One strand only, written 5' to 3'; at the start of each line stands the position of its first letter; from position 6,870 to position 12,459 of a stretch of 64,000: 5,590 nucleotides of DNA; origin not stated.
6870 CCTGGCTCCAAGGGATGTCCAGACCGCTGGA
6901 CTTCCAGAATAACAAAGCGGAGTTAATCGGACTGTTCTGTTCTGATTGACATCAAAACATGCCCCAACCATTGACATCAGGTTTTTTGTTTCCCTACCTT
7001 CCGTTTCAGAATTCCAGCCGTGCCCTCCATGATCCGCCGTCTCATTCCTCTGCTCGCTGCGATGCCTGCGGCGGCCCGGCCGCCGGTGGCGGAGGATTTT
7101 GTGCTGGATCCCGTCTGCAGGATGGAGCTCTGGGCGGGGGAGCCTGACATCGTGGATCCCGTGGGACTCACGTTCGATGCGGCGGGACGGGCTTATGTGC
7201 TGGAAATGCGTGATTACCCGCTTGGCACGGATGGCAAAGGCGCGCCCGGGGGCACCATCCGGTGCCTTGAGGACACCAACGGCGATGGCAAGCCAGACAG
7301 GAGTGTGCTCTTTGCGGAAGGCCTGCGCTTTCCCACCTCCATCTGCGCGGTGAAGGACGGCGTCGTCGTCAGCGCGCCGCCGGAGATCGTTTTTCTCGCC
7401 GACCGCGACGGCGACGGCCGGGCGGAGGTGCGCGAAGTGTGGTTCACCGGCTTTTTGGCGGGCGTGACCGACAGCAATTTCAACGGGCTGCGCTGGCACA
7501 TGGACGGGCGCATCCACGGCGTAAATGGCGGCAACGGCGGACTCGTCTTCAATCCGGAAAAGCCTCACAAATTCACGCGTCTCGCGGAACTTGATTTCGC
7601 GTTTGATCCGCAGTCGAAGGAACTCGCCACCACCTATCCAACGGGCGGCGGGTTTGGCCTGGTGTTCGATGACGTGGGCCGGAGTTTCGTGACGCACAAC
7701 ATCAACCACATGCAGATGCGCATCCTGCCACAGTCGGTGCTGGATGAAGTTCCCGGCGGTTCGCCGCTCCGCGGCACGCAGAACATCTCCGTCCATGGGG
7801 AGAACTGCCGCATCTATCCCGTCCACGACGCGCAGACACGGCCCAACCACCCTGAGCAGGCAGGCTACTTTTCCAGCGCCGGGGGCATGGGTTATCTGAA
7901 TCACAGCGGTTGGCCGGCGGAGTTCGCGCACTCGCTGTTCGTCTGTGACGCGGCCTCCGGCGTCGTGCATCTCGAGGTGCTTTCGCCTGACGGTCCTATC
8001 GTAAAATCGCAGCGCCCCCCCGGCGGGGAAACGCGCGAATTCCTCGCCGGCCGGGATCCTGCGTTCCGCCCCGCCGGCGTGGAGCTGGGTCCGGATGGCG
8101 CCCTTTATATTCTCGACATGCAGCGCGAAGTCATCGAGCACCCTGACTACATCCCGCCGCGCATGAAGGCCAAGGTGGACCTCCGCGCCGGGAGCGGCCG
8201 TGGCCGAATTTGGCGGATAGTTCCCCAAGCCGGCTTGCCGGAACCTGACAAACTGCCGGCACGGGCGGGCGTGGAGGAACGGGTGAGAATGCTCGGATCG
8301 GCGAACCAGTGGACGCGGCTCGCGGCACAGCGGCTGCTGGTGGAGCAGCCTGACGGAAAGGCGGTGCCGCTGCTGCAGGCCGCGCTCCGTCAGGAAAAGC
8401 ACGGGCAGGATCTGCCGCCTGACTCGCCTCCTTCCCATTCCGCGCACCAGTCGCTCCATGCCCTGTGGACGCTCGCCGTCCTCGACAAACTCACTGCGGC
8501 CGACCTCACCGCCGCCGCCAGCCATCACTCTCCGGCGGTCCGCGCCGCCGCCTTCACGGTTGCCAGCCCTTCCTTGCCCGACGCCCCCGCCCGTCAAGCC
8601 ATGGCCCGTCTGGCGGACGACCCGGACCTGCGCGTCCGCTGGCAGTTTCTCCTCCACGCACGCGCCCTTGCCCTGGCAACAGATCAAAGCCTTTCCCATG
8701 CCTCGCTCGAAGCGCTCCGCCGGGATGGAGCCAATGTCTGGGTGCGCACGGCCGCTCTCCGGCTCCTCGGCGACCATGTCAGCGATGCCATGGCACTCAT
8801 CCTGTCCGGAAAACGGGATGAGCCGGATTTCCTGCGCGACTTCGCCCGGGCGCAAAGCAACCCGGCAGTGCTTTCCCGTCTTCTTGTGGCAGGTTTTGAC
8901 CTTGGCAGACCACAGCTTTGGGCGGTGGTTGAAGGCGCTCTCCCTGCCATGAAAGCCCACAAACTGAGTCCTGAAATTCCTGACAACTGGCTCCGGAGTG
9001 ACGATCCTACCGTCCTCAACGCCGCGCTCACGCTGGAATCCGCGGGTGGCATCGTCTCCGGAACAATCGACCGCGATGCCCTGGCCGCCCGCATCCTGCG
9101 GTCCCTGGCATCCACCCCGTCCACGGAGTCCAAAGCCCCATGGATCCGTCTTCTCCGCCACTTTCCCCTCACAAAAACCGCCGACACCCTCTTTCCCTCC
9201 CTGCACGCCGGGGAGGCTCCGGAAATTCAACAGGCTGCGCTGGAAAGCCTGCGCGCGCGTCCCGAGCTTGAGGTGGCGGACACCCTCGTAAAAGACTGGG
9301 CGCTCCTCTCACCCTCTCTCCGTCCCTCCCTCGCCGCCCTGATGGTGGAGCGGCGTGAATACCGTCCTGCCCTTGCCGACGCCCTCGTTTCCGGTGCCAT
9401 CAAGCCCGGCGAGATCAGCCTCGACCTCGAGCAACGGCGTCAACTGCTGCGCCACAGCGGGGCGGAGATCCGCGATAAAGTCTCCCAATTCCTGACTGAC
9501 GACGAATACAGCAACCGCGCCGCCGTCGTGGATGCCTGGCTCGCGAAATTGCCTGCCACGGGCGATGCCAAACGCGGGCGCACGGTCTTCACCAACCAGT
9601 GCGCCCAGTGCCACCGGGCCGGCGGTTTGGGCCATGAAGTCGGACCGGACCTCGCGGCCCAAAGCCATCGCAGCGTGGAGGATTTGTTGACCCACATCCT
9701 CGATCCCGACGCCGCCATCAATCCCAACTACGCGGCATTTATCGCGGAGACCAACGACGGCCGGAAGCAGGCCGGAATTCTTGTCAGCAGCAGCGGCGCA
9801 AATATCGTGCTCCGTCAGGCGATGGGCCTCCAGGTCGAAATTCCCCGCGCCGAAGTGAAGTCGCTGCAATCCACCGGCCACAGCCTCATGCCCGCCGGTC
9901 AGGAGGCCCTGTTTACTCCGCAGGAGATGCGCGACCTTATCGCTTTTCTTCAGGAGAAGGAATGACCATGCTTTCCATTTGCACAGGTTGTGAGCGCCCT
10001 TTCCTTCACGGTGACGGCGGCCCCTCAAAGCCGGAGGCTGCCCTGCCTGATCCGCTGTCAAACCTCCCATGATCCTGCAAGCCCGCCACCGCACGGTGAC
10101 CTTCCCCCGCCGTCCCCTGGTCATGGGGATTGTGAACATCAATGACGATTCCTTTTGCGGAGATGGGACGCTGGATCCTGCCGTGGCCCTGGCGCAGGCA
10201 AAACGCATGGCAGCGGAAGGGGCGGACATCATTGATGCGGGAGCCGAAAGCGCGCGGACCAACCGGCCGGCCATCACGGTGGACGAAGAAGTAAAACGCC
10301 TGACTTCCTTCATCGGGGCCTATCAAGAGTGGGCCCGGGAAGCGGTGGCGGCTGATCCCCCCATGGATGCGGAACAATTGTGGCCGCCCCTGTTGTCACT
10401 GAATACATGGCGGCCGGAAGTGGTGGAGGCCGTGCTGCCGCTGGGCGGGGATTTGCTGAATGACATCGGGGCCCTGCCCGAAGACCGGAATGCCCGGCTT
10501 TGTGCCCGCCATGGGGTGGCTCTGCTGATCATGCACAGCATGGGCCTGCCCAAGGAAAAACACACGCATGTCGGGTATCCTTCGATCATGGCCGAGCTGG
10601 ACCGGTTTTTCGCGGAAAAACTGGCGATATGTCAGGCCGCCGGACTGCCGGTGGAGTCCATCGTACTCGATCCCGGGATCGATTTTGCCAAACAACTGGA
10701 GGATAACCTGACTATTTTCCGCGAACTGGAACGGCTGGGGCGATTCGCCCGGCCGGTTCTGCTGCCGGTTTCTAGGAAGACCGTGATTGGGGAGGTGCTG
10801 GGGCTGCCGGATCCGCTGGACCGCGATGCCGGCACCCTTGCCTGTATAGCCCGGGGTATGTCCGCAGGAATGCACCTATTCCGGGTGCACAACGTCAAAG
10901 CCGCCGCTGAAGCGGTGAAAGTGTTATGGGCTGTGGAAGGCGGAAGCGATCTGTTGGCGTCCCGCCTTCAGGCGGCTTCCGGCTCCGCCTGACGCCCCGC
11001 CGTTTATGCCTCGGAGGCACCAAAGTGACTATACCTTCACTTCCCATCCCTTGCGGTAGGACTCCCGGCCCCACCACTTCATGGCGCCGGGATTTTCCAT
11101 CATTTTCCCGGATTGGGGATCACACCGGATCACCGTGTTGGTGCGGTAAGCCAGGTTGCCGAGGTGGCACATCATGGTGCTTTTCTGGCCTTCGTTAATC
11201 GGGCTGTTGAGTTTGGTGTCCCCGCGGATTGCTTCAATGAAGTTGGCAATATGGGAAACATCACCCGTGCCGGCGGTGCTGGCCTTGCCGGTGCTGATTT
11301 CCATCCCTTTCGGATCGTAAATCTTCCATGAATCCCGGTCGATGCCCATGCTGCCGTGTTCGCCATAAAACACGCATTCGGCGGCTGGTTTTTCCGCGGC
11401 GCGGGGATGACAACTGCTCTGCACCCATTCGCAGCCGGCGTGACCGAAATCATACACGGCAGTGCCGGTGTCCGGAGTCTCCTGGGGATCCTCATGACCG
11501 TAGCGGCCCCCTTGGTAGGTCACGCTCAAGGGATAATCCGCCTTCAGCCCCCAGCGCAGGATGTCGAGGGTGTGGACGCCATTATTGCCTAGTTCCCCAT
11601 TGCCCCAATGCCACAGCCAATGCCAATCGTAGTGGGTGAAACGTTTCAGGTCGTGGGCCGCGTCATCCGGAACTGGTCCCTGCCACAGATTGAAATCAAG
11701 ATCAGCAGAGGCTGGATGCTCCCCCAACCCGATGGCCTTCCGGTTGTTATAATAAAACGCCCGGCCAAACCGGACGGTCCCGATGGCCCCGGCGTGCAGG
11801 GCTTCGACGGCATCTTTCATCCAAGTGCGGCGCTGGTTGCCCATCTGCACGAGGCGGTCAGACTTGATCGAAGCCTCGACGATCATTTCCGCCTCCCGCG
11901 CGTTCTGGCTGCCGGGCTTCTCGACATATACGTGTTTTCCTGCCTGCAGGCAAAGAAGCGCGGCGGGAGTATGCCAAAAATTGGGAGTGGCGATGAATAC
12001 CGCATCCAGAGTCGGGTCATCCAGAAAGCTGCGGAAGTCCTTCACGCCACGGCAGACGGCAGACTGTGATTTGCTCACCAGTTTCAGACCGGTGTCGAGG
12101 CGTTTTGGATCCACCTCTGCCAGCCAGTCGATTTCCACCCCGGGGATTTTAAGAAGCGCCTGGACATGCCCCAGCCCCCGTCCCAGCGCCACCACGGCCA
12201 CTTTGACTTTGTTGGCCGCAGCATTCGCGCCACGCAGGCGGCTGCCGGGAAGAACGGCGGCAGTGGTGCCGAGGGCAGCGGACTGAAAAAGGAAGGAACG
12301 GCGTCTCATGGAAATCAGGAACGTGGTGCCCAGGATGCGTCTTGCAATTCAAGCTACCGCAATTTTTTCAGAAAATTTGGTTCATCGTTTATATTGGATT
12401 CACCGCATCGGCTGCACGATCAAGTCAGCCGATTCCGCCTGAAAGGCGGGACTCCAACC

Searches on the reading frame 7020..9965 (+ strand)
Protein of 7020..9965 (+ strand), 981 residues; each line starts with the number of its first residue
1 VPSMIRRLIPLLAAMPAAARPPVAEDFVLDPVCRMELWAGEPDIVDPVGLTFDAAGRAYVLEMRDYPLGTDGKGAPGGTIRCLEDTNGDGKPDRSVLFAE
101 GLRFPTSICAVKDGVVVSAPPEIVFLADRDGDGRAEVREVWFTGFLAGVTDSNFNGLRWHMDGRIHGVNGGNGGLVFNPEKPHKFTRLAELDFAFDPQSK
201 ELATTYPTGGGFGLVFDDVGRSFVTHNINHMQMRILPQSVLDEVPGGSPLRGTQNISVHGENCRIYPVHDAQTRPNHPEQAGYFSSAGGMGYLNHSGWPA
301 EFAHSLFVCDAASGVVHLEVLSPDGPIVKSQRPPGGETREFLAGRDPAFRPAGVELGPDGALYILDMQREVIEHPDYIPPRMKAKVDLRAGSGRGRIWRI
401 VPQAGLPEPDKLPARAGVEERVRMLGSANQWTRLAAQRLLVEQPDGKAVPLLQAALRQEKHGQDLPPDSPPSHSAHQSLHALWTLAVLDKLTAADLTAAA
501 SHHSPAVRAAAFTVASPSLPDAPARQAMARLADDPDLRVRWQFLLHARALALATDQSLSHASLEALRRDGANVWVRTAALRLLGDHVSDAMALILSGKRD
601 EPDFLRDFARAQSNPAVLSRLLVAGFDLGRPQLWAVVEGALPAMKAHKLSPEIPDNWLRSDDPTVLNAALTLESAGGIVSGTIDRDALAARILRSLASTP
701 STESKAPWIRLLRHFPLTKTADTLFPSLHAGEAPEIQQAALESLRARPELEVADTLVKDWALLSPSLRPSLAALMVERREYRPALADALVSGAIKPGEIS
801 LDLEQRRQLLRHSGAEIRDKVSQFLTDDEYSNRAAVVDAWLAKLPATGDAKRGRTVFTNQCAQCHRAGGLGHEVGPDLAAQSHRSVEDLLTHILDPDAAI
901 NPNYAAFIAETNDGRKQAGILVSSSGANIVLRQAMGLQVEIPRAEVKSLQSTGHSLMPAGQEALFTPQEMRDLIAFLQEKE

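Call 34: search_protein_families(library=pfam, proteins=[window:7020-9965:+], max_evalue=0.001)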
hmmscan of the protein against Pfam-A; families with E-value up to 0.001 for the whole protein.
window:7020-9965:+ (981 aa): 4 families
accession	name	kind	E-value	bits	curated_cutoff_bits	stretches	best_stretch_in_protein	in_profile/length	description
PF23500.1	DUF7133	-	2.1e-102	343.7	27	1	27-403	9-384/385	Domain of unknown function (DUF7133)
PF00034.26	Cytochrom_C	-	4.5e-09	37.9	21.3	1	850-885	1-37/90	Cytochrome c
PF13442.11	Cytochrome_CBB3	-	8.8e-08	32.8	27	1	849-895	2-43/68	Cytochrome C oxidase, cbb3-type, subunit III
PF13646.12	HEAT_2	-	0.0004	21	27.7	0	492-542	32-82/88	HEAT repeats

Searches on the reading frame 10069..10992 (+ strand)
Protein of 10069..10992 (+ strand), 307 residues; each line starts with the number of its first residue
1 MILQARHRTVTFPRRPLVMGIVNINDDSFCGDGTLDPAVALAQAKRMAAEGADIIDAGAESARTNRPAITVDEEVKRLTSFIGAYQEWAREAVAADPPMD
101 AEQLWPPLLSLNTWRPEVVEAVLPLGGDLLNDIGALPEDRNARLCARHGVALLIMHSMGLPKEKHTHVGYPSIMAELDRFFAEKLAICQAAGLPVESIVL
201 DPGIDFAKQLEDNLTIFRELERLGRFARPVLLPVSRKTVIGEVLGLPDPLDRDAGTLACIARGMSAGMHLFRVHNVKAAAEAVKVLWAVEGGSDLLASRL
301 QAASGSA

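Call 34: search_protein_families(library=pfam, proteins=[window:10069-10992:+], max_evalue=0.001)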
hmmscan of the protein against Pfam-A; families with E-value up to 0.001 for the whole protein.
window:10069-10992:+ (307 aa): 1 family
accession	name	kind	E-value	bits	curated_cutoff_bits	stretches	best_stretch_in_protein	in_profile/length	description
PF00809.28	Pterin_bind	-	9.3e-52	176.5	25.5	1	19-274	1-244/244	Pterin binding enzyme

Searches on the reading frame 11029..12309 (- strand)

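Call 34: search_protein_families(library=pfam, proteins=[window:11029-12309:-], max_evalue=0.001)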
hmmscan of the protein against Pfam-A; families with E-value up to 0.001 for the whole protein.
window:11029-12309:- (426 aa): 4 families
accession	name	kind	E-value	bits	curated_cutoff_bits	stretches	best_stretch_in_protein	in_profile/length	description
PF01408.29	GFO_IDH_MocA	-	8.2e-13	49.5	24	1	52-157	19-119/120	Oxidoreductase family, NAD-binding Rossmann fold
PF22725.1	GFO_IDH_MocA_C3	-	6.2e-10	39.6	27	1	170-321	7-123/124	GFO/IDH/MocA C-terminal domain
PF19051.5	GFO_IDH_MocA_C2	-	4.2e-09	36.7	23.3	0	185-262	35-110/254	Oxidoreductase family, C-terminal alpha/beta domain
PF02894.22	GFO_IDH_MocA_C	-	2.2e-05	24.8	22.9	1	228-325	31-129/218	Oxidoreductase family, C-terminal alpha/beta domain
